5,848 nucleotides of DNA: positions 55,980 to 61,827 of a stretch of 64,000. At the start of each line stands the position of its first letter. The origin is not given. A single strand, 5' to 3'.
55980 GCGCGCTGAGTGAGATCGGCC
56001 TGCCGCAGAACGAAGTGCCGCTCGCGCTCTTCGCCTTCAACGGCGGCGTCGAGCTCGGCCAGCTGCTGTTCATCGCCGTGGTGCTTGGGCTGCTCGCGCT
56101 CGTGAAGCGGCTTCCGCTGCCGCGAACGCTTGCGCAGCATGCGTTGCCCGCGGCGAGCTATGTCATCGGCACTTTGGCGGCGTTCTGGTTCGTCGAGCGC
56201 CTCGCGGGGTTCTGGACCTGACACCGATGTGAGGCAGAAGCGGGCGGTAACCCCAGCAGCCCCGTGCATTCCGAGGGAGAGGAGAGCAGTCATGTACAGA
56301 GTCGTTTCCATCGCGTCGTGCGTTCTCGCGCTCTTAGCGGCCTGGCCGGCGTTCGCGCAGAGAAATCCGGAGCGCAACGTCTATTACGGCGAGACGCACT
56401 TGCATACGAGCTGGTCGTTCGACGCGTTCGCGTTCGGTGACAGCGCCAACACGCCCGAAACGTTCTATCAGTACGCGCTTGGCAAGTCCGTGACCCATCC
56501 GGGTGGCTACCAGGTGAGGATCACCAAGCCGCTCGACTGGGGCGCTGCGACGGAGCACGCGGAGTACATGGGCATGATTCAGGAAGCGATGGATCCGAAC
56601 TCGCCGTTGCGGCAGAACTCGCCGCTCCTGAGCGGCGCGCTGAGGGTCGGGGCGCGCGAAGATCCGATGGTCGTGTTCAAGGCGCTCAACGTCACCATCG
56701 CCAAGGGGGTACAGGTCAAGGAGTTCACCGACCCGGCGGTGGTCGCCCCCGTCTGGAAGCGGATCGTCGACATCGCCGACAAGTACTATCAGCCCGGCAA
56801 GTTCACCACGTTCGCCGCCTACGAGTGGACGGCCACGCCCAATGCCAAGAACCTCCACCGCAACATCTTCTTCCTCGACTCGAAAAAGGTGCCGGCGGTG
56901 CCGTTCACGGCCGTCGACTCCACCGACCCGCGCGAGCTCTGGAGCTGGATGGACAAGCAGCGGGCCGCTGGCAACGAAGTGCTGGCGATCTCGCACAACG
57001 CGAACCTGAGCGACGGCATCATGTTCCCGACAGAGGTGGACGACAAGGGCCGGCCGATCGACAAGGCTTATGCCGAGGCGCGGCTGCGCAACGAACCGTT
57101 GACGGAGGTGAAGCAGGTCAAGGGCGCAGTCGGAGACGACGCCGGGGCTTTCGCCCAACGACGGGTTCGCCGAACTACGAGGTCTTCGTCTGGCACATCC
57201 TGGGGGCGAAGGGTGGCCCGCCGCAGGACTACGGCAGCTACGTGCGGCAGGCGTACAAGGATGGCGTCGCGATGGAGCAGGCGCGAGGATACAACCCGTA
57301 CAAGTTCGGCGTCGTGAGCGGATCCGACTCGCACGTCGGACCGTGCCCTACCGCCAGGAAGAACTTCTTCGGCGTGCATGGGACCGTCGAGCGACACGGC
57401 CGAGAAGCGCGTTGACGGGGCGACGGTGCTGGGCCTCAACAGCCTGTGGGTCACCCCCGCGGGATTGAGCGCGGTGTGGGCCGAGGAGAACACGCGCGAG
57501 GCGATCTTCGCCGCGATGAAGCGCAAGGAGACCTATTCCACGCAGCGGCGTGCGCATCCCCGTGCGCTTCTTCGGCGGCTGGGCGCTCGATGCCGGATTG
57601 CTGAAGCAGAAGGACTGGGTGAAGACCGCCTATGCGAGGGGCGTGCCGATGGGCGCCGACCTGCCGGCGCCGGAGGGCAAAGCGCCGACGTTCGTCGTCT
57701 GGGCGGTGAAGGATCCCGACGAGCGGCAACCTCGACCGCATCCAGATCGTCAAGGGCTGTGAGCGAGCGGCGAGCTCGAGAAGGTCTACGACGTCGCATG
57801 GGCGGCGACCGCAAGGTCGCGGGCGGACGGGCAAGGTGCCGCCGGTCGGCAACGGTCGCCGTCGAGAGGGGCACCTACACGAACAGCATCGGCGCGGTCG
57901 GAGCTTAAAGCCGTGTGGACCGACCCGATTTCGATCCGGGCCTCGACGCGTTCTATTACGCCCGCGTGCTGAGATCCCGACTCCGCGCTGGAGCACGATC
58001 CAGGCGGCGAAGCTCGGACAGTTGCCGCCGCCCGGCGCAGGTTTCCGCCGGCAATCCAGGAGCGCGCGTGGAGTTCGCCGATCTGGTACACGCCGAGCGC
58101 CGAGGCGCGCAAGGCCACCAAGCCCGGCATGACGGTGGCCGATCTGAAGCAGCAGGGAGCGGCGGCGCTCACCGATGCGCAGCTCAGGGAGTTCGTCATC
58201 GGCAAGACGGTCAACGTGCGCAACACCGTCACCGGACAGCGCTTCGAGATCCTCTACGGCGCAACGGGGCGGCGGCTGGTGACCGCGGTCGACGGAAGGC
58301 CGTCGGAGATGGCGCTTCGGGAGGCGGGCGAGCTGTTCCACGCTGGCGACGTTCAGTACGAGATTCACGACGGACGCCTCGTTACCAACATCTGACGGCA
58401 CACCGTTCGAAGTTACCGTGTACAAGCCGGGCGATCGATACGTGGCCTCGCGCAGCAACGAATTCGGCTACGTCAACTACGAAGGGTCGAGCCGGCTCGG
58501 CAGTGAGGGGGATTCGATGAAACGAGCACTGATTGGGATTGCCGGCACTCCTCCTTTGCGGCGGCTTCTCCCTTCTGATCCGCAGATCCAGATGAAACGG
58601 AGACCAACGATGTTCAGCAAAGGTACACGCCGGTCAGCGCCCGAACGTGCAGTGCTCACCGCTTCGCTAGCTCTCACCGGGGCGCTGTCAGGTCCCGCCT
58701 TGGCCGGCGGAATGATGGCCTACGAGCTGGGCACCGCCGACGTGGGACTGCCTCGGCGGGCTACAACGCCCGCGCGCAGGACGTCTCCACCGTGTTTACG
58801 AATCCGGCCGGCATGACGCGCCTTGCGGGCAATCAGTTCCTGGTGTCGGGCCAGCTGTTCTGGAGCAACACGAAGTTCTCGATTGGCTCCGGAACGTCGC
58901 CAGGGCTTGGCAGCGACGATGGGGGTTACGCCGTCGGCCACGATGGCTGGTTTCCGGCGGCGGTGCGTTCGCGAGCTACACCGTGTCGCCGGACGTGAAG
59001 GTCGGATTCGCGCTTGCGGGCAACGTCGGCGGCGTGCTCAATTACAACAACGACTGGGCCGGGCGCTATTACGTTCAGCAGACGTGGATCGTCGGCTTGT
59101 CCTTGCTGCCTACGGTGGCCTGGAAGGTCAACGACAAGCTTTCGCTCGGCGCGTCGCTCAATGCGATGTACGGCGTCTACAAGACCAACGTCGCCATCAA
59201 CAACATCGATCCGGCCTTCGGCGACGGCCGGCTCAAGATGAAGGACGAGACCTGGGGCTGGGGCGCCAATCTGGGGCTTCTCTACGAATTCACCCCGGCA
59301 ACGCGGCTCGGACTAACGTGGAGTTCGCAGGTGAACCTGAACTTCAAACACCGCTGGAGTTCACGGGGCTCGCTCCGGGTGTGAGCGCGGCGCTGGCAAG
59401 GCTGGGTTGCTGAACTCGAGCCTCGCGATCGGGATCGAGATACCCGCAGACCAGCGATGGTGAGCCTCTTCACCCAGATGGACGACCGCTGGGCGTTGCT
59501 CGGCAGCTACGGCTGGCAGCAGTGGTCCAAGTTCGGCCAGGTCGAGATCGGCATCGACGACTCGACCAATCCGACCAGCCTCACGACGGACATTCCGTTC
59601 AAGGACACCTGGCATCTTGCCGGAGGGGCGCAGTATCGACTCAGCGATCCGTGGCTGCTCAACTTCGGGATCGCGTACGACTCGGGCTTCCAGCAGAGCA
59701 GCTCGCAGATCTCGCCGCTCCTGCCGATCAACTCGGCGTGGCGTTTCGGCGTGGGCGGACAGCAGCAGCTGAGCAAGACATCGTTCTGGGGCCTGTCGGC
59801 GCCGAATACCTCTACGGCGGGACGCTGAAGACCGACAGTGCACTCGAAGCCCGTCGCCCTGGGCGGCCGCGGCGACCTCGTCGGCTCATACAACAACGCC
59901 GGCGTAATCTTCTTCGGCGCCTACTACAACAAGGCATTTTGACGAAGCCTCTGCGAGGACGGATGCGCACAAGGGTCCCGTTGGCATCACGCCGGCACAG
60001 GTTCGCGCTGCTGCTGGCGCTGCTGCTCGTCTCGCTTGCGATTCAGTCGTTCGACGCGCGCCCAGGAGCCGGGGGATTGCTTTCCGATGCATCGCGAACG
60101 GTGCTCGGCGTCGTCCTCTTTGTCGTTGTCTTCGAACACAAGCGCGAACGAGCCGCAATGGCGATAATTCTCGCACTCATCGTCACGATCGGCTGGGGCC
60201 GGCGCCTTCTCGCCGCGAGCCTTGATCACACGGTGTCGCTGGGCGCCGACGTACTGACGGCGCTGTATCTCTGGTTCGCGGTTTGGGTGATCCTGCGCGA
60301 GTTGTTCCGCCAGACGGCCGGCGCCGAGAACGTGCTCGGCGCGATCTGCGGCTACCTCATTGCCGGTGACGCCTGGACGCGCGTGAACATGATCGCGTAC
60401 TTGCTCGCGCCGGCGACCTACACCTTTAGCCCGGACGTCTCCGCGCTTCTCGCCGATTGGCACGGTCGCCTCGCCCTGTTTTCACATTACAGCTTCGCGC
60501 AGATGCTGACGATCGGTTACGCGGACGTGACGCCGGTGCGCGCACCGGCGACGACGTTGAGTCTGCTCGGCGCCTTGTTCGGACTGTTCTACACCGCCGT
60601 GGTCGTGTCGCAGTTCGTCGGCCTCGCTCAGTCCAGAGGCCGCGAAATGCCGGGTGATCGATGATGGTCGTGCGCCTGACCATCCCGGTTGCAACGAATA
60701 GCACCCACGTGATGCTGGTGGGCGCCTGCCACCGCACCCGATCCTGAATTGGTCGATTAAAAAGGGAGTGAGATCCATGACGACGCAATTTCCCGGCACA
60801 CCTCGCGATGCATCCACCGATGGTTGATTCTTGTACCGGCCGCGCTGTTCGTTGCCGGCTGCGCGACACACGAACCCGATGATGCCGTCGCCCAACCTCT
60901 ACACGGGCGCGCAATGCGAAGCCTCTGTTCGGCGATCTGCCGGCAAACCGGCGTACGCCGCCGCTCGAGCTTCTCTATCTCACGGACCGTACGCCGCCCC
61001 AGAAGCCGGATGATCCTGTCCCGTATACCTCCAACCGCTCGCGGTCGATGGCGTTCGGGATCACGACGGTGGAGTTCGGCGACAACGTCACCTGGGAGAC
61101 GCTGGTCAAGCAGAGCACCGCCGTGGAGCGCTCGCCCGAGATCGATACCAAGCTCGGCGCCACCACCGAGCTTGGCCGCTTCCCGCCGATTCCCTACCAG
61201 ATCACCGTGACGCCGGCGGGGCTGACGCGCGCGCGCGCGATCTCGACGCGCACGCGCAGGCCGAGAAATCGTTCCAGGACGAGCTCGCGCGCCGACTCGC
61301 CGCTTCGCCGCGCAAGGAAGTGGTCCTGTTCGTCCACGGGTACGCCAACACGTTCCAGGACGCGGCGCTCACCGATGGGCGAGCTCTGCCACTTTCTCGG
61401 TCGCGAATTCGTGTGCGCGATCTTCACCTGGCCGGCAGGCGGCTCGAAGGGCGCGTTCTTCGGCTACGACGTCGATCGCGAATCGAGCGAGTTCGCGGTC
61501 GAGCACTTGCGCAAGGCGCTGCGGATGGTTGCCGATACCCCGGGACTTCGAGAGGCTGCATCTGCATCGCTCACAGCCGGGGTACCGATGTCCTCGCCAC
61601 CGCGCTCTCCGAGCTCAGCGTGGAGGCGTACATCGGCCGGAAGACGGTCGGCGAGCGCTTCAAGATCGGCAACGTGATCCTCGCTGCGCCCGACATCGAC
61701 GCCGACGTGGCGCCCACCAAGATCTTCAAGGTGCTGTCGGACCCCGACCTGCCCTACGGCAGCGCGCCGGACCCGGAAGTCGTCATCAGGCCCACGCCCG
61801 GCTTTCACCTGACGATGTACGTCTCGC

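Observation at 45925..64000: Two related islands appear stacked in tandem at one tRNA-Arg(ACG) gene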

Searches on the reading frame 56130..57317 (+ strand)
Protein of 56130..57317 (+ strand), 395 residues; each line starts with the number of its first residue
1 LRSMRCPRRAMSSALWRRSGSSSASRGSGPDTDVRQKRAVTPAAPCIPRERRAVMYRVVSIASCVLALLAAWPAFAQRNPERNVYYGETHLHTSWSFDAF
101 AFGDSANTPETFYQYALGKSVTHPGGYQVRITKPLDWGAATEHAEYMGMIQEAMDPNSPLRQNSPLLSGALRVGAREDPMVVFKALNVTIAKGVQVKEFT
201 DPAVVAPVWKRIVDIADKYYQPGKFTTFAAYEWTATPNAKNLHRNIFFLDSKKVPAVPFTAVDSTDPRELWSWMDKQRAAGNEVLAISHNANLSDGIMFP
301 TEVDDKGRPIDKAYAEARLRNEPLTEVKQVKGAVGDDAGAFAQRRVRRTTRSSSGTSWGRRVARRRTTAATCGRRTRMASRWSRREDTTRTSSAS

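Call 8: search_protein_families(library=pfam, proteins=[window:56130-57317:+], max_evalue=0.01)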
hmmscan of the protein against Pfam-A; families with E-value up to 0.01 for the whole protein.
window:56130-57317:+ (395 aa): 1 family
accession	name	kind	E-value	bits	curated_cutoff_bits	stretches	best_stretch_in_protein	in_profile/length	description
PF12228.14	DUF3604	-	9.7e-77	259.2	20.4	1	79-333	1-263/591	Protein of unknown function (DUF3604)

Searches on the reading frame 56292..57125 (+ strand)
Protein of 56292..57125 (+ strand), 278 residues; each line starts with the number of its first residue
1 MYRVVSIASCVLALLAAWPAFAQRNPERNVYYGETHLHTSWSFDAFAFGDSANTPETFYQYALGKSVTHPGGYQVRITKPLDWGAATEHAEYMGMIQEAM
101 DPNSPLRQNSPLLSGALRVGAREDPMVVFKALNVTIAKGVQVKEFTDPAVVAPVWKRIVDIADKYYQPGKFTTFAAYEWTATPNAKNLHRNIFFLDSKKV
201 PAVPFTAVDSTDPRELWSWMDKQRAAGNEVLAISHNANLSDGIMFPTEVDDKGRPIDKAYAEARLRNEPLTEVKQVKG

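Call 55: find_homologous_proteins(query=window:56292-57125:+, max_evalue=1e-20)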
Query seq(278 aa) (278 aa): 354 proteins with E <= 1e-20 among 1411 candidates; the best 120 are listed.
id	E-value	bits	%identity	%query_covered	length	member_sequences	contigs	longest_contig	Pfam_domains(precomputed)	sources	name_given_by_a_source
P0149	2.7e-187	639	100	100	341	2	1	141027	PF12228.15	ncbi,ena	-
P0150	4.1e-143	494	75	100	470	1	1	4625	PF12228.15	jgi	jgi:hypothetical protein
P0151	9.2e-136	470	71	99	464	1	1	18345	PF12228.15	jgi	jgi:hypothetical protein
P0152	4.9e-133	461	71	99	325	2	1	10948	PF12228.15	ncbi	-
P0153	1.1e-128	446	75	90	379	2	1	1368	PF12228.15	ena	-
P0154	1.5e-127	443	73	91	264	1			PF12228.15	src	-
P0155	1.6e-116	406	71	88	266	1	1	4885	PF12228.15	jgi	jgi:hypothetical protein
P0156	2.4e-111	389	77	78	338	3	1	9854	PF12228.15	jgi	jgi:hypothetical protein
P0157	3.4e-111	389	69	84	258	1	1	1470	PF12228.15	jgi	jgi:hypothetical protein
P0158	7.4e-106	371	58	96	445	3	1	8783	PF12228.15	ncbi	ncbi:MAG: DUF3604 domain-containing protein, partial [Bradyrhizobium sp.]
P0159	2.1e-104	367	60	99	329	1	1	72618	PF12228.15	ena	-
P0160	1.5e-103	364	57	96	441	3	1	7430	PF12228.15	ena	-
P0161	2.6e-103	363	58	99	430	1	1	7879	PF12228.15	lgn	-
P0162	7.5e-103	362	58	99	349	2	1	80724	PF12228.15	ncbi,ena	-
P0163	9.7e-103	361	56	99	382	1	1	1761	PF12228.15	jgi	jgi:hypothetical protein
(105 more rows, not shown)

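Call 56: find_encoding_contigs(protein=P0149, flank=10000, max_places=4)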
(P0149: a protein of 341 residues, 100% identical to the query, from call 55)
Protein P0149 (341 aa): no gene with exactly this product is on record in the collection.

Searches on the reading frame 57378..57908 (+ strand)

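Call 9: search_protein_families(library=pfam, proteins=[window:57378-57908:+], max_evalue=0.01)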
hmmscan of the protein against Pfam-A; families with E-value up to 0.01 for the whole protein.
window:57378-57908:+ (176 aa): 1 family
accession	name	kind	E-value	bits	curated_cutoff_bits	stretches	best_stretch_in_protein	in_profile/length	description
PF12228.14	DUF3604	-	2.8e-12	46.3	20.4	1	17-56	367-406/591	Protein of unknown function (DUF3604)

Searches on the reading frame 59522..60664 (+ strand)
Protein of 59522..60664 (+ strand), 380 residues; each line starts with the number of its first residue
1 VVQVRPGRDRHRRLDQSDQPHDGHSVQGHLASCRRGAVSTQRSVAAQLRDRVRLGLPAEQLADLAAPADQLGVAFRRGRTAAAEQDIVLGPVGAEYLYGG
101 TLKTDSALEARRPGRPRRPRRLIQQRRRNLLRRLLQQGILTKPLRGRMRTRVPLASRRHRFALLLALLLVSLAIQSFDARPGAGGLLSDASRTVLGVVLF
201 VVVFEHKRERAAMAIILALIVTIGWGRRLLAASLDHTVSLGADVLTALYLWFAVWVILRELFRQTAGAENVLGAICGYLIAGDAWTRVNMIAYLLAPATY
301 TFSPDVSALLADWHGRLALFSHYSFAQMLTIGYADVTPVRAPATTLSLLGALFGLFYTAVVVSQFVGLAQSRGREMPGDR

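Call 9: search_protein_families(library=pfam, proteins=[window:59522-60664:+], max_evalue=0.01)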
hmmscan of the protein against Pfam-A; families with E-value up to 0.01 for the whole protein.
window:59522-60664:+ (380 aa): 1 family
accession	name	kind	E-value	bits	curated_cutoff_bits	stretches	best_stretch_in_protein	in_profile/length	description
PF07885.22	Ion_trans_2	-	0.0018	18.6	22.5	1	323-367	31-75/79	Ion channel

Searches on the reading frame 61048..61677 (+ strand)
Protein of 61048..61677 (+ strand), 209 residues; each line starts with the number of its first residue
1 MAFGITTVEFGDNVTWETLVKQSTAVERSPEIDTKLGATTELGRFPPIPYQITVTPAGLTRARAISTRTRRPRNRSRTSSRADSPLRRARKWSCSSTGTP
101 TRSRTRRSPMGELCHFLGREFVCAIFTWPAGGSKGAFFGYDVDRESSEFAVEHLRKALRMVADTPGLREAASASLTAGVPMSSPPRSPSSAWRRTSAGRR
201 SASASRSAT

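Call 9: search_protein_families(library=pfam, proteins=[window:61048-61677:+], max_evalue=0.01)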
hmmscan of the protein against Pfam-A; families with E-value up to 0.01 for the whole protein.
window:61048-61677:+ (209 aa): 1 family
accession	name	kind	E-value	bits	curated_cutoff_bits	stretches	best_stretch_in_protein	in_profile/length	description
PF05990.18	DUF900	-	1.3e-09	38.3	20.5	1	110-168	39-94/232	Alpha/beta hydrolase of unknown function (DUF900)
